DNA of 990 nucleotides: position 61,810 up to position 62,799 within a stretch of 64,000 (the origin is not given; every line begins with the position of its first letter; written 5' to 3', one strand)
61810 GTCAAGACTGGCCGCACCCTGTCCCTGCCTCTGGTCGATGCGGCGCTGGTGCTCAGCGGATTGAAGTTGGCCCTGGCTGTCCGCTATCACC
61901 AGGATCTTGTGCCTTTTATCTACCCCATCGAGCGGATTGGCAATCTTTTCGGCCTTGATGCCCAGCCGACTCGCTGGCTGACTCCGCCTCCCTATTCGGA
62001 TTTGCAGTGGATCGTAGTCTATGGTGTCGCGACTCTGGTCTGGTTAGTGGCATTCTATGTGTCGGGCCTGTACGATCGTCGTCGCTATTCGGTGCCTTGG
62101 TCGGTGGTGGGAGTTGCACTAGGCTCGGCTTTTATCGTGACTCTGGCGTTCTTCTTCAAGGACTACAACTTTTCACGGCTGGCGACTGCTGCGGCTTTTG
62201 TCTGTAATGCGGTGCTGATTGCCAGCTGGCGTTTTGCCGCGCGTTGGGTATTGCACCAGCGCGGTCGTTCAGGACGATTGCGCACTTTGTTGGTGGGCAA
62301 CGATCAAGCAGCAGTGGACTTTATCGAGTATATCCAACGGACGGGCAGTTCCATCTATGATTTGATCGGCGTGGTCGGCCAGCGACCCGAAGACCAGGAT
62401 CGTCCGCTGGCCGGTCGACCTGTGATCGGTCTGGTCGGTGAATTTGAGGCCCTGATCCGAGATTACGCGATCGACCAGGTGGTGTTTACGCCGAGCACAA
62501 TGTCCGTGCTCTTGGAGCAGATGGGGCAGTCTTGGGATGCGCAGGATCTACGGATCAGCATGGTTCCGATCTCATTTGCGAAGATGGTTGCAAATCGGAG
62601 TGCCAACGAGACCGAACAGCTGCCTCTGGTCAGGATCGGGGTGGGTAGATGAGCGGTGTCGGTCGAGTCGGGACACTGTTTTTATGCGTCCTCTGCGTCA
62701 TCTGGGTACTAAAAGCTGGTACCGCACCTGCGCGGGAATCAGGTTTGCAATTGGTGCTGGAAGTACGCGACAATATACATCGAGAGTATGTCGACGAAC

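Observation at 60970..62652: GT2 catalytic domain grafted onto a WbaP-type membrane/nucleotide-binding module that lacks its phosphoglycosyltransferase domain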

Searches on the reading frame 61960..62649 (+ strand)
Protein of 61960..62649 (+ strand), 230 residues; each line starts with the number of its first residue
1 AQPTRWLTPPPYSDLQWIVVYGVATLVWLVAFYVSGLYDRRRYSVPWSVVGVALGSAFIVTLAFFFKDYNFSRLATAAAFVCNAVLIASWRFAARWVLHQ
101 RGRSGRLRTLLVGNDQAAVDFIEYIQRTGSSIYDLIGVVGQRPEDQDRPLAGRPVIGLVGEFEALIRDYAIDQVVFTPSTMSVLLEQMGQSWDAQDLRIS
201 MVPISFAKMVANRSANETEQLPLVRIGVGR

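Call 13: search_solved_structures(query=window:61960-62649:+, max_evalue=10, show_alignments=3)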
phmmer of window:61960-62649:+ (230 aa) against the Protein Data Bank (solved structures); distinct sequences matched with E-value up to 10: 2.
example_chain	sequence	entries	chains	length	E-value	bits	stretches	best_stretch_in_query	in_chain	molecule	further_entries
9m9y_A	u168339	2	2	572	0.17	14.4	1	12-100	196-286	Solute carrier family 22 member 11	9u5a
8wjh_A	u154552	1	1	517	0.49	12.9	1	12-100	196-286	Solute carrier family 22 member 11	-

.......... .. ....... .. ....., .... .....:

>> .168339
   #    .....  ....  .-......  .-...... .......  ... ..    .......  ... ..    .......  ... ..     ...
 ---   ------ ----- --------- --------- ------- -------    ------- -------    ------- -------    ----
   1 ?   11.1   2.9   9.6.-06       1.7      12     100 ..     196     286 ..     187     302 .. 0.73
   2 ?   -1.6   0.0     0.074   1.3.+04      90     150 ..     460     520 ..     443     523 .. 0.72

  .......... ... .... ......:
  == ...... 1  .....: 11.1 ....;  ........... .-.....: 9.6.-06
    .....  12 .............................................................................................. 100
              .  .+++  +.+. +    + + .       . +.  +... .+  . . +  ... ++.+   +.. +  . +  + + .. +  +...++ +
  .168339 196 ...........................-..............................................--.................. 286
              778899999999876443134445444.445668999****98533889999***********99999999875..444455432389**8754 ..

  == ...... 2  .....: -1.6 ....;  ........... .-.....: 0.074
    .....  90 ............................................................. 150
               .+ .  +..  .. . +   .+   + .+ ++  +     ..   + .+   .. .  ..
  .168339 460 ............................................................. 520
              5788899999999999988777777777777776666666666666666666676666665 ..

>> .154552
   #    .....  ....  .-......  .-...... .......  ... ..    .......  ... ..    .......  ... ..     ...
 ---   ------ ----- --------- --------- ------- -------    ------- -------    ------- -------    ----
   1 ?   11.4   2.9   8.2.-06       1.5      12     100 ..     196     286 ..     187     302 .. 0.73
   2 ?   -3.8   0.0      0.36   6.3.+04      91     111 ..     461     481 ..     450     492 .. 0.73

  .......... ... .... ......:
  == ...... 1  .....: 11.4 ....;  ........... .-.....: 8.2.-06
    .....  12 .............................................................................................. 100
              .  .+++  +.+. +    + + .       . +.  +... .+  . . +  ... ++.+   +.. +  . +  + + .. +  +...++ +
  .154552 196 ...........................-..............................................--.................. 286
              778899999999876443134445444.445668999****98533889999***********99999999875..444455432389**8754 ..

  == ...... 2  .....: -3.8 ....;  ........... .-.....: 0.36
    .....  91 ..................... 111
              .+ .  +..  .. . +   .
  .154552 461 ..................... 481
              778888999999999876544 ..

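Call 54: search_solved_structures(query=A3, max_evalue=1, show_alignments=3)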
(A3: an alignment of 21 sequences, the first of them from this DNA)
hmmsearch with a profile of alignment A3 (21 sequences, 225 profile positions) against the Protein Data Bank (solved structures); distinct sequences matched with E-value up to 1: 12.
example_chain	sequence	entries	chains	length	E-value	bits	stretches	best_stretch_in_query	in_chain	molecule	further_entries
30us_A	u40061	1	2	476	2.3e-11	46.3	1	11-154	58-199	UDP-Gal::undecaprenolphosphate Gal-1-P transferase WbaP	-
30wc_A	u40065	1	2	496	2.5e-11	46.2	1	11-154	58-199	Undecaprenyl-phosphate galactose phosphotransferase WbaP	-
9s7s_A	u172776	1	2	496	2.5e-11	46.2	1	11-154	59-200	UDP-Gal::undecaprenolphosphate Gal-1-P transferase WbaP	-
9s8l_A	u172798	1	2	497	2.5e-11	46.2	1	11-154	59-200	UDP-Gal::undecaprenolphosphate Gal-1-P transferase WbaP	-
8t53_A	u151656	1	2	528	7e-10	41.4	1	14-158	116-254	Undecaprenyl-phosphate galactose phosphotransferase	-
3nkl_A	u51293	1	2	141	0.0012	21.1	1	100-217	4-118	UDP-D-quinovosamine 4-dehydrogenase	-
5zz5_A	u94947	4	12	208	0.0013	20.9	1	102-167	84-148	Redox-sensing transcriptional repressor Rex | Redox-sensing transcriptional repressor Rex 1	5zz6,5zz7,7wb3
3bio_A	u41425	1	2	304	0.052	15.7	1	100-159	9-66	Oxidoreductase, Gfo/Idh/MocA family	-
7ck6_C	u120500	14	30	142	0.14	14.3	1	52-108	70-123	Mitochondrial import receptor subunit TOM22 homolog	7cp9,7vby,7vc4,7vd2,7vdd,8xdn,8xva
1mjh_A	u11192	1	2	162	0.26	13.4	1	83-173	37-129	PROTEIN (ATP-BINDING DOMAIN OF PROTEIN MJ0577)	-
6z16_G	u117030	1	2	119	0.33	13.1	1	13-84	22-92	Multisubunit Na+/H+ antiporter, G subunit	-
1je5_A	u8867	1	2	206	0.9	11.7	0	184-222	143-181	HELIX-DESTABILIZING PROTEIN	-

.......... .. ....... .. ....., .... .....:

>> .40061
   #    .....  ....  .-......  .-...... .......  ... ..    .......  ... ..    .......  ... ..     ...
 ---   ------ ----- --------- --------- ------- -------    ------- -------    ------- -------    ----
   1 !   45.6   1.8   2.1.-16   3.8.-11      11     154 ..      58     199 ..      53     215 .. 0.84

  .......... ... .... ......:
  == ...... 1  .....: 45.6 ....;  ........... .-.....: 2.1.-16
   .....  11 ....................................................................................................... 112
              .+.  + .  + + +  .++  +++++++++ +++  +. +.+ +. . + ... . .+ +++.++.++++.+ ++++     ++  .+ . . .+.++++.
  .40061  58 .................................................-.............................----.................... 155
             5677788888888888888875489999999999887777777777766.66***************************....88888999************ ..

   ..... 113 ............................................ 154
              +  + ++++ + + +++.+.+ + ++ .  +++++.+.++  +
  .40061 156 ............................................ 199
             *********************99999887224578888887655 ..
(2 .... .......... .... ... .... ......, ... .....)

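Call 63: predict_structure(alignment_id=A4)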
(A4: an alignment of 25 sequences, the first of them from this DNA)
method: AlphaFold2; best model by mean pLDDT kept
length: 226 residues; sequences in the alignment: 25
mean_pLDDT: 87.3   pTM: 0.75
mean pLDDT of the five models: 87.3, 85.8, 85.8, 85.8, 84.4
residues with pLDDT >= 90: 125; 70-90: 80; 50-70: 19; < 50: 2
segments of 3 or more residues with pLDDT < 50: none
pLDDT, mean of each block of 10 residues (from residue 1): 69 91 96 89 96 93 83 93 95 82 92 94 86 93 91 91 90 89 67 89 84 77 71
secondary structure, 60 per line:
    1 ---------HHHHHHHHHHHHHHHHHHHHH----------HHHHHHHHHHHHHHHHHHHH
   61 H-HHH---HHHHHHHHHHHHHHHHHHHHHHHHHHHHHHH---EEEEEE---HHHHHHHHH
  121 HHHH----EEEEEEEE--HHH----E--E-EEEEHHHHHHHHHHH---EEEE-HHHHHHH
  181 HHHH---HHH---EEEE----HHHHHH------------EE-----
elements in order: H10-30 H41-61 H69-99 E103-108 H112-124 E129-136 E151-154 H155-165 E169-172 H174-184 E194-197 H202-207

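Call 66: fold_search(model_id=the predicted structure, library=pdb)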
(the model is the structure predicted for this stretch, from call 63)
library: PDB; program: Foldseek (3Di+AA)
matches with E <= 10: 1059; with E <= 0.001: 2
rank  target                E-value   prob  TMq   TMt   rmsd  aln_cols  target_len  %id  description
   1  3nkl_A                8.7e-05  1.00  0.40  0.69   4.3       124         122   14  Crystal Structure of UDP-D-Quinovosamine 4-Dehydrogenase from Vibrio fischeri (released 2010-08-18)
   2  3nkl_B                2.0e-04  1.00  0.40  0.68   4.0       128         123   12  Crystal Structure of UDP-D-Quinovosamine 4-Dehydrogenase from Vibrio fischeri (released 2010-08-18)
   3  8t53_A                1.2e-03  0.99  0.35  0.22  18.3       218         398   15  S. enterica WbaP in a styrene maleic acid liponanoparticle (released 2024-02-14)
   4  3wg9_A                1.6e-03  0.99  0.37  0.39  18.9       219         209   12  Crystal structure of RSP, a Rex-family repressor (released 2014-08-13)
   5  3ikt_B                2.7e-03  0.98  0.30  0.33  17.6       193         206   12  Crystal structure of a Rex-family repressor/DNA/NAD+ complex from Thermus aquaticus (released 2010-06-09)
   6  3wg9_C                3.2e-03  0.98  0.34  0.37  18.7       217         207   15  Crystal structure of RSP, a Rex-family repressor (released 2014-08-13)
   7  5zz5_B                3.9e-03  0.97  0.34  0.37  17.2       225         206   12  Redox-sensing transcriptional repressor Rex (released 2018-11-07)
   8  5zz5_A                4.1e-03  1.00  0.35  0.38   9.9       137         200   13  Redox-sensing transcriptional repressor Rex (released 2018-11-07)
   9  3ikv_B                4.1e-03  0.96  0.33  0.36  17.2       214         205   13  Crystal structure of a Rex-family repressor R90D mutant from Thermus aquaticus (released 2010-06-09)
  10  5zz5_D                5.2e-03  0.98  0.35  0.42  16.2       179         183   12  Redox-sensing transcriptional repressor Rex (released 2018-11-07)
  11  5zz5_C                5.9e-03  0.99  0.32  0.44  13.7       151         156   14  Redox-sensing transcriptional repressor Rex (released 2018-11-07)
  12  5zz7_B                5.9e-03  0.92  0.32  0.35  17.8       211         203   12  Redox-sensing transcriptional repressor Rex (released 2018-11-07)
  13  5zz6_D                6.3e-03  0.98  0.35  0.41  16.4       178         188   12  Redox-sensing transcriptional repressor Rex (released 2018-11-07)
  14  3wgh_A                6.6e-03  0.94  0.34  0.37  18.8       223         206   14  Crystal structure of RSP in complex with beta-NADH (released 2014-08-13)
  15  7wb3_A                1.0e-02  0.93  0.35  0.38  16.9       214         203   12  Crystal structure of T. maritima Rex in ternary complex (released 2022-02-16)
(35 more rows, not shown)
